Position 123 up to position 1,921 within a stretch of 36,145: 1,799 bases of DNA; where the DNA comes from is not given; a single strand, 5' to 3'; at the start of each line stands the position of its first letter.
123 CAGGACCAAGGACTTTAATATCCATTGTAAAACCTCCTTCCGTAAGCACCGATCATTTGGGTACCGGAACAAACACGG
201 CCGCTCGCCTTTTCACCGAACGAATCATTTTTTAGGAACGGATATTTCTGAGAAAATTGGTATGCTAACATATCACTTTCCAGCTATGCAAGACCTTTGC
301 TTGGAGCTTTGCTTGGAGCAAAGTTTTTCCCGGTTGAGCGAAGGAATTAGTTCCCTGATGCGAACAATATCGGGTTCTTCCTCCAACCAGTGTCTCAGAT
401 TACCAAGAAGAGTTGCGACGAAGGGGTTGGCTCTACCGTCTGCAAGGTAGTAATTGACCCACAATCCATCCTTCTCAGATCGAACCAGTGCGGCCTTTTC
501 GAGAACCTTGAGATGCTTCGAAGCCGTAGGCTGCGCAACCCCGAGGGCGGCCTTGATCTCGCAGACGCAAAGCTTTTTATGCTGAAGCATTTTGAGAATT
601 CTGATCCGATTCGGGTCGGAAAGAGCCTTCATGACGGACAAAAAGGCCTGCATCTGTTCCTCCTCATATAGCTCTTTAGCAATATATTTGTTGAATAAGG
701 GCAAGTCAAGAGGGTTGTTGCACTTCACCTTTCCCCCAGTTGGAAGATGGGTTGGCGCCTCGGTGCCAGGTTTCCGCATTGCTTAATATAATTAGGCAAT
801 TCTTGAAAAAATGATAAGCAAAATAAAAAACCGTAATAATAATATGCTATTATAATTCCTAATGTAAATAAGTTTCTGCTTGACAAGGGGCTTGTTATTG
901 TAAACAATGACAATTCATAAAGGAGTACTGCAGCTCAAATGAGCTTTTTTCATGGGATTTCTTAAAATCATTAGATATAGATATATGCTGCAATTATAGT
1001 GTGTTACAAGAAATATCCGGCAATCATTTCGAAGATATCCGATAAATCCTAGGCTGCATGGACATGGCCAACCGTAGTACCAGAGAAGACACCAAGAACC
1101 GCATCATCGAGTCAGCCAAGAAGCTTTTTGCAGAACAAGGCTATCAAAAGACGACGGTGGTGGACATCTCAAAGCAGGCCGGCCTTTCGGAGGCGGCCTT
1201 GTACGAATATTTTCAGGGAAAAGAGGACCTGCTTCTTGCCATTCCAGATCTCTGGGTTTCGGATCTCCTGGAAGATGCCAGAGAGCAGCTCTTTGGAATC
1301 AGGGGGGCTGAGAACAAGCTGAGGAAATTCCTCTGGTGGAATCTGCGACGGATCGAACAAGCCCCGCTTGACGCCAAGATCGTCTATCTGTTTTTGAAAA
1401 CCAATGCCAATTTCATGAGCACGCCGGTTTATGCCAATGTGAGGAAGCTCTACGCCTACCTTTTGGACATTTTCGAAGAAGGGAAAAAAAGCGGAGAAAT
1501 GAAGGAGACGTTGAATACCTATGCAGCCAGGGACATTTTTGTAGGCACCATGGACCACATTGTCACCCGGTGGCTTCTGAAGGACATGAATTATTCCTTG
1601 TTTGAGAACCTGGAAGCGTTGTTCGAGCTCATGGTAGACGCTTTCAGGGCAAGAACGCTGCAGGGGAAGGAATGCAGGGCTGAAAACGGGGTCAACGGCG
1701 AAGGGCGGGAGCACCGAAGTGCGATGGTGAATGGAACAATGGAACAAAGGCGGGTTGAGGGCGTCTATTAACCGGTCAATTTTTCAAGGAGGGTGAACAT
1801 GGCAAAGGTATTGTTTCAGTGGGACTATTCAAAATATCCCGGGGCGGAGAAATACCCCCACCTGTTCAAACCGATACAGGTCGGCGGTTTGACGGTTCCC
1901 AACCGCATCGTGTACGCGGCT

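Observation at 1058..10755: TetR-headed operon couples an OYE-family reductase to an HdrA/MvhD/GltD-type module without HdrB: candidate flavin-based electron-bifurcating reductase system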

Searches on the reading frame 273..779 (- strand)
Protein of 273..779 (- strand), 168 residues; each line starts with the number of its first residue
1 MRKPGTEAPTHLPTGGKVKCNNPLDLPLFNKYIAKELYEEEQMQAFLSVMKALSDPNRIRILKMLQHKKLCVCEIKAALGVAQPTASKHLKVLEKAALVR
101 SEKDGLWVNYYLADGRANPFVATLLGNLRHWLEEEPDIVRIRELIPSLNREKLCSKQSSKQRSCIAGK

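Call 6: search_protein_families(library=pfam, proteins=[window:273-779:-], max_evalue=0.00001)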
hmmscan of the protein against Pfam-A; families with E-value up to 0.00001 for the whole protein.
window:273-779:- (168 aa): 2 families
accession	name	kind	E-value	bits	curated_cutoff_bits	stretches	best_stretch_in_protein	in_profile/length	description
PF01022.26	HTH_5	-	3.4e-15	56.1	22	1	55-101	1-47/47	Bacterial regulatory protein, arsR family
PF12840.13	HTH_20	-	7.3e-11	42.3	27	1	53-102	1-51/51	Helix-turn-helix domain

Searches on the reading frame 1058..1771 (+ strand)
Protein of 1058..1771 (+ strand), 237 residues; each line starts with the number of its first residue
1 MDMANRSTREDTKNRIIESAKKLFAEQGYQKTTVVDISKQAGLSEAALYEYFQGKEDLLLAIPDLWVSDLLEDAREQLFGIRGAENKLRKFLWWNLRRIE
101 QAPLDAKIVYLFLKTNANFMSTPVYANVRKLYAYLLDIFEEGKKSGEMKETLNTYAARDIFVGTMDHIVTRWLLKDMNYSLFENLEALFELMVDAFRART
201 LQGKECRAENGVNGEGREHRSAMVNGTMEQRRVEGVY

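Call 4: search_protein_families(library=pfam, proteins=[window:1058-1771:+], max_evalue=0.01)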
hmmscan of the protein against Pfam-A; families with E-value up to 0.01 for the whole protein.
window:1058-1771:+ (237 aa): 2 families
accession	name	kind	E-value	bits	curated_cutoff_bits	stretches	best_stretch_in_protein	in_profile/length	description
PF00440.29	TetR_N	-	2.2e-17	63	24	1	16-62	1-47/47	Bacterial regulatory proteins, tetR family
PF08359.16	TetR_C_4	-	1.9e-14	54.4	21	1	69-194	7-132/133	YsiA-like protein, C-terminal region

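Call 8: search_protein_families(library=ncbifam, proteins=[window:1058-1771:+], max_evalue=0.001)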
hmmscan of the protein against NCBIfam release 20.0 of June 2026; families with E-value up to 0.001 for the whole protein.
window:1058-1771:+ (237 aa): 21 families
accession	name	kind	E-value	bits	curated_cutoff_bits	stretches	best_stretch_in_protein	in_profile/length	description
NF053878.1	FATransRegFadRBac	equivalog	7.7e-30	104.1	200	1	14-197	6-189/190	fatty acid metabolism transcriptional regulator FadR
NF041196.1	ScbR_bind_reg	equivalog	2.8e-14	53.8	150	1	10-195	5-188/191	ScbR family autoregulator-binding transcription factor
NF007430.0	PRK09975.1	equivalog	1.4e-12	47.2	274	1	4-199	2-204/220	acrEF/envCD operon transcriptional regulator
NF051852.1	efflux_TF_MtrR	exception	1.5e-11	44.5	280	1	11-197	10-202/205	multidrug efflux system transcriptional repressor MtrR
NF053731.1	TransRegFasRMycb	equivalog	7.8e-11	42.1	330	1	4-82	4-82/199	HTH-type transcriptional activator FasR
NF007949.0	PRK10668.1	equivalog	6.5e-10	38.9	271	1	8-194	8-200/216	multidrug efflux transporter transcriptional repressor AcrR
TIGR03384.1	betaine_BetI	equivalog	1.5e-09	37.8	201.3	1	12-99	9-96/189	choline-binding transcriptional repressor BetI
NF050111.1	TransRegSACE7040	equivalog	1.6e-09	37.9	250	1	13-95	3-85/186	SACE_7040 family transcriptional regulator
NF037937.1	septum_RefZ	equivalog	2.1e-09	37.5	180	1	13-63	1-51/195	forespore capture DNA-binding protein RefZ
NF001978.0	PRK00767.1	equivalog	7.2e-09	35.7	118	1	13-87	11-86/197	transcriptional regulator BetI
TIGR03968.1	mycofact_TetR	equivalog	9.1e-09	35.2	224.9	1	8-59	6-57/190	mycofactocin system transcriptional regulator MftR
NF053516.1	TranRepPrsAVib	equivalog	1.2e-08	35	300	1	8-81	3-76/208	TetR family transcriptional repressor PsrA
TIGR02366.1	DHAK_reg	equivalog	1.6e-07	31.5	129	1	12-62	4-54/176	dihydroxyacetone kinase transcriptional activator DhaS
NF008587.1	PRK11552.1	equivalog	2.6e-07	30.6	365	1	9-73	5-67/213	transcriptional regulator CecR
NF058643.1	TranRegCurRPseudo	equivalog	5.2e-06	26.3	300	1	7-94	3-89/193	TetR family transcriptional repressor CurR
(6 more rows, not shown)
